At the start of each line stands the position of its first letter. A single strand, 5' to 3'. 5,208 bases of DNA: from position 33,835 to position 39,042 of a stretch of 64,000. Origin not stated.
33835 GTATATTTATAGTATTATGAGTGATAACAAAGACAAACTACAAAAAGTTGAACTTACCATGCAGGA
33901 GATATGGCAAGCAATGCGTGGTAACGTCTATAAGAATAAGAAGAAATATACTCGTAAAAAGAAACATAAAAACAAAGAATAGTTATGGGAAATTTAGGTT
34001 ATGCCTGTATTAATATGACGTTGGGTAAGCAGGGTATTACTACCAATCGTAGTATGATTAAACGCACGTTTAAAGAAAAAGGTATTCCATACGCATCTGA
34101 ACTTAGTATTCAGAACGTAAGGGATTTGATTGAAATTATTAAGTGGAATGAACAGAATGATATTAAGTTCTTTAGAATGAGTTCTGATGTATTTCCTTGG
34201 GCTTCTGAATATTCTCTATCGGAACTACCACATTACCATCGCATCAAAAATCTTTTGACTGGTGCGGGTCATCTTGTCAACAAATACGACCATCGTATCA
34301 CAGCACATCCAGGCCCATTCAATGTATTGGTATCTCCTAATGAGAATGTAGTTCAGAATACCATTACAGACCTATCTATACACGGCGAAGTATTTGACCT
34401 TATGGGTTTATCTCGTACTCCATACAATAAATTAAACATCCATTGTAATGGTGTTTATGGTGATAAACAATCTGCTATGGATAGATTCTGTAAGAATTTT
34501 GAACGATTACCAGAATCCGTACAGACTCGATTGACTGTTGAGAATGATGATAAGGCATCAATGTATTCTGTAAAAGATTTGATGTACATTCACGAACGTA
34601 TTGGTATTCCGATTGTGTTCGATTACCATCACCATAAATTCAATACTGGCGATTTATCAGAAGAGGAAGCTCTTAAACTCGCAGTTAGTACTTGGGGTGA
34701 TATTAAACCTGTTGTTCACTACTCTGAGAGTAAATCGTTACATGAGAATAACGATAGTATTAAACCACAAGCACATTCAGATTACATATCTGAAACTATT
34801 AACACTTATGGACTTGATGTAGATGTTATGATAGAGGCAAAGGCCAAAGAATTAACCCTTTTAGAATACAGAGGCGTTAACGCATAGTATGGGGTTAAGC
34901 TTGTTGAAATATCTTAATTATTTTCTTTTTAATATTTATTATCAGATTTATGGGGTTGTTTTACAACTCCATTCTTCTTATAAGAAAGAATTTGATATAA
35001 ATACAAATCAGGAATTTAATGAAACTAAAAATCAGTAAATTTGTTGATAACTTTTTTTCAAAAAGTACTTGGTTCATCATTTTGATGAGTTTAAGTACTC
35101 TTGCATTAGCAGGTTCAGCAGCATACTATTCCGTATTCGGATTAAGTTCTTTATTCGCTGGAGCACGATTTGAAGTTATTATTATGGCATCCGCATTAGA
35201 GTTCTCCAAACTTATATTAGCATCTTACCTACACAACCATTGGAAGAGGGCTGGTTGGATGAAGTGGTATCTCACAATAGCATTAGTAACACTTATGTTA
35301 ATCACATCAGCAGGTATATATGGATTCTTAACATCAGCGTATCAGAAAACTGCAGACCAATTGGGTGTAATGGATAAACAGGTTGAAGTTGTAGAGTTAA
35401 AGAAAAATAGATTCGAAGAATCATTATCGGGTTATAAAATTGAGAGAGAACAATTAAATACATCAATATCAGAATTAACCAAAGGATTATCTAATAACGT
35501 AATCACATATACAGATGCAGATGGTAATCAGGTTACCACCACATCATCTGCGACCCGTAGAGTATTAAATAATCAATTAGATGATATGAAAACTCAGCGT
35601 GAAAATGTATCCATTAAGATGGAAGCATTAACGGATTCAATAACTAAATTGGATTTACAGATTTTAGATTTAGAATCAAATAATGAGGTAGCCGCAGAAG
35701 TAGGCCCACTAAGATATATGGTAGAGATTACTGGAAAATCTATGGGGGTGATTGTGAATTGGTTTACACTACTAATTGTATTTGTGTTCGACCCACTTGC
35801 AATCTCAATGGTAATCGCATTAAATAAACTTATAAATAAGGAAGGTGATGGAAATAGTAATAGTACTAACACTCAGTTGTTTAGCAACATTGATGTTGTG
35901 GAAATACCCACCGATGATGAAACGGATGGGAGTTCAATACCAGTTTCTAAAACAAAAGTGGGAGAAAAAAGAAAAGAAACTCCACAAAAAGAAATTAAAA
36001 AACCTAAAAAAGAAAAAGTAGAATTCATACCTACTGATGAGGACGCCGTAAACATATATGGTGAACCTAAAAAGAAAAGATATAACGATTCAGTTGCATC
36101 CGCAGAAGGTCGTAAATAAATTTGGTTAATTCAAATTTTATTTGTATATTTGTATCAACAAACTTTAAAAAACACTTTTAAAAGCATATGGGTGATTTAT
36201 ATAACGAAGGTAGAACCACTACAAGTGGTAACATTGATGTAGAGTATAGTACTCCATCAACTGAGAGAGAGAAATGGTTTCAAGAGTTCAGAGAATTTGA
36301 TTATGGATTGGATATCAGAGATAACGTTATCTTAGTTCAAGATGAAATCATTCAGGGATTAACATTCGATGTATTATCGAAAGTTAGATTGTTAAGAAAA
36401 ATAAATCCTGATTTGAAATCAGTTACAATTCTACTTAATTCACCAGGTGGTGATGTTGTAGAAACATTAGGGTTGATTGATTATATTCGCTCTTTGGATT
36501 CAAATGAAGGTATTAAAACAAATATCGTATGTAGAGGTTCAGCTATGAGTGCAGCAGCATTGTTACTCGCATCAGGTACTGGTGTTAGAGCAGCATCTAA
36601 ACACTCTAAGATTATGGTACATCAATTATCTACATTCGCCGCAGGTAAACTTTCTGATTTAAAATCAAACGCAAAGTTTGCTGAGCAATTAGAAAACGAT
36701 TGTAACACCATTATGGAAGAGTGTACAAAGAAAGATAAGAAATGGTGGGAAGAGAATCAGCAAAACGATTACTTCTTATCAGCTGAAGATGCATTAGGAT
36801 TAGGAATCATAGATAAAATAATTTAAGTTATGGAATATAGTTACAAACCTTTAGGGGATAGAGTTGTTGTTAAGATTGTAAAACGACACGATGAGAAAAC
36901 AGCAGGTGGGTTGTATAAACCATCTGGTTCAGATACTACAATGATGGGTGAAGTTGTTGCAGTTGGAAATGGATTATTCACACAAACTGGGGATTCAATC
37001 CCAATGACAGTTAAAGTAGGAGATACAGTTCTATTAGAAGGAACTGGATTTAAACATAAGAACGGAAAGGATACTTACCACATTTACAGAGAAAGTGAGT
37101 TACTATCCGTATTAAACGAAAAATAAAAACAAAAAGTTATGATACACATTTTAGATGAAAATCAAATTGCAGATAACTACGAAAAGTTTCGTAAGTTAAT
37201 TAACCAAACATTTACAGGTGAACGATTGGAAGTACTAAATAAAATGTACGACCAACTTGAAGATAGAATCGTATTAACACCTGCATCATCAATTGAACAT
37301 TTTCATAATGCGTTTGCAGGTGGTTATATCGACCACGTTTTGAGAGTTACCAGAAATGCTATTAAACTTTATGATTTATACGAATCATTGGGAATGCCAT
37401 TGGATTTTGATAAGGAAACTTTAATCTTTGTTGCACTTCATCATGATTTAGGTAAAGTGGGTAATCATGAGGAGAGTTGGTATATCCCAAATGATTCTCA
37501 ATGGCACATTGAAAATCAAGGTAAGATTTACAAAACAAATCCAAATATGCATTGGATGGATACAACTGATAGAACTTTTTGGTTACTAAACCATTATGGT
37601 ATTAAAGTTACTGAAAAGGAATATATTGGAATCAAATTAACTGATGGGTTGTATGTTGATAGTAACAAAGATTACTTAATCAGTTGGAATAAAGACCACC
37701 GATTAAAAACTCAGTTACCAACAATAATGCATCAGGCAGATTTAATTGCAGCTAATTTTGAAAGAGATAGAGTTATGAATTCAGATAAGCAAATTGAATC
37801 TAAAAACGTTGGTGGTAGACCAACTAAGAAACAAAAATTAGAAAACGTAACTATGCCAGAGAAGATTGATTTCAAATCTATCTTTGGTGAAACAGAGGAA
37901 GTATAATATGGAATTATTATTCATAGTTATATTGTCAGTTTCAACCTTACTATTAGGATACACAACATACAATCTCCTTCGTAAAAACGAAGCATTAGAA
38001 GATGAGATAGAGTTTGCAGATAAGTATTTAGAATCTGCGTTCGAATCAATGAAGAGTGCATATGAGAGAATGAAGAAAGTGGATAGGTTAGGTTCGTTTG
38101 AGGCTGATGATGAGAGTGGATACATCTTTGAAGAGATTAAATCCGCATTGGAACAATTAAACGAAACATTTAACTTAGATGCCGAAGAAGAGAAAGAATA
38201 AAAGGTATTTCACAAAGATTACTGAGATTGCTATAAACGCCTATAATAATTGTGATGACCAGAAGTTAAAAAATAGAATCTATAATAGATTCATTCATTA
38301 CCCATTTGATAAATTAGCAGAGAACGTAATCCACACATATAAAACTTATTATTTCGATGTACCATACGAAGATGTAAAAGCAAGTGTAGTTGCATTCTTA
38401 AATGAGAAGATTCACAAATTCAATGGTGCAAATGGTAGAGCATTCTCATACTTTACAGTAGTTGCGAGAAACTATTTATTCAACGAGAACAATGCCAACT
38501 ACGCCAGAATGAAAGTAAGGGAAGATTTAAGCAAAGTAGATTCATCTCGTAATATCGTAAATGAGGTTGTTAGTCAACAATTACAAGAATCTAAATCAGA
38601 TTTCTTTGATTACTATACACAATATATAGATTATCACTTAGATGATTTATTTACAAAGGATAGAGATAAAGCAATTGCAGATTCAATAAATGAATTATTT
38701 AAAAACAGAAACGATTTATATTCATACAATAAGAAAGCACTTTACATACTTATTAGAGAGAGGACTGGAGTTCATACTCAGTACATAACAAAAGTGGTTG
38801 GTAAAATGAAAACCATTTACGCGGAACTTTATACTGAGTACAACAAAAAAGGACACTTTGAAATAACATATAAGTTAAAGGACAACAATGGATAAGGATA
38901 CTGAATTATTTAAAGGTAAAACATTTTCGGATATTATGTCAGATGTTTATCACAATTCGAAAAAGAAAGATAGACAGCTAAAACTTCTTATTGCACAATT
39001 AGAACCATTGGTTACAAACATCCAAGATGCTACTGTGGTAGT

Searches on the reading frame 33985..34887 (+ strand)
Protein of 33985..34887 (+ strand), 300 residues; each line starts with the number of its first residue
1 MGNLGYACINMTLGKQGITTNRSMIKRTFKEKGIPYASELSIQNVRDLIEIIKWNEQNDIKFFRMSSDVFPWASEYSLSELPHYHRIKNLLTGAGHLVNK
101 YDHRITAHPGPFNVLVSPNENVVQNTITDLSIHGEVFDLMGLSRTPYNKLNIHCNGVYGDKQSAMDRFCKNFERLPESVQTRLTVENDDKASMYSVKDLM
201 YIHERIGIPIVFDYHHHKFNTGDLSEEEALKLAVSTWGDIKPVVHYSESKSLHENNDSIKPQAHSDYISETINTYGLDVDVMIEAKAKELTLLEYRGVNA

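Call 11: search_protein_families(library=pfam, proteins=[window:33985-34887:+], max_evalue=0.01)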
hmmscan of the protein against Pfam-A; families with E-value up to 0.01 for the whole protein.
window:33985-34887:+ (300 aa): 1 family
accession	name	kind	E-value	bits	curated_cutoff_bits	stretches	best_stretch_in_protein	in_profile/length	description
PF03851.20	UvdE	-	4.3e-65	220.1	24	1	4-269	1-269/275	UV-endonuclease UvdE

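Call 12: search_protein_families(library=phrogs, proteins=[window:33985-34887:+], max_evalue=0.001)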
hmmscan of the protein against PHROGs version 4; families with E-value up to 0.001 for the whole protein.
window:33985-34887:+ (300 aa): 1 family
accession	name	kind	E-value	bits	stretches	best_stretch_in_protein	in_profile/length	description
phrog_8420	-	DNA, RNA and nucleotide metabolism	3.6e-53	181.6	1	4-295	3-303/309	endonuclease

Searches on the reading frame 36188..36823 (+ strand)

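Call 29: search_protein_families(library=pfam, proteins=[window:36188-36823:+], max_evalue=0.1)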
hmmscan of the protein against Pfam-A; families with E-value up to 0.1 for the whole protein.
window:36188-36823:+ (212 aa): 2 families
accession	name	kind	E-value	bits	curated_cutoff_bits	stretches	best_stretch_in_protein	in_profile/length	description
PF00574.28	CLP_protease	-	1.8e-29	103.4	20.2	1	43-212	14-179/182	Clp protease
PF15035.11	Rootletin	-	0.067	13.6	36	1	165-201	113-149/188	Ciliary rootlet component, centrosome cohesion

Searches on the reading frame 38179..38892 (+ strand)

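Call 29: search_protein_families(library=pfam, proteins=[window:38179-38892:+], max_evalue=0.1)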
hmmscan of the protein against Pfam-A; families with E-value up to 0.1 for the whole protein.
window:38179-38892:+ (238 aa): 1 family
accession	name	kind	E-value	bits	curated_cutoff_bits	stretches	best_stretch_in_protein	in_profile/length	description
PF03580.19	Herpes_UL14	-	0.035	14.8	25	1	105-180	49-121/146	Herpesvirus UL14-like protein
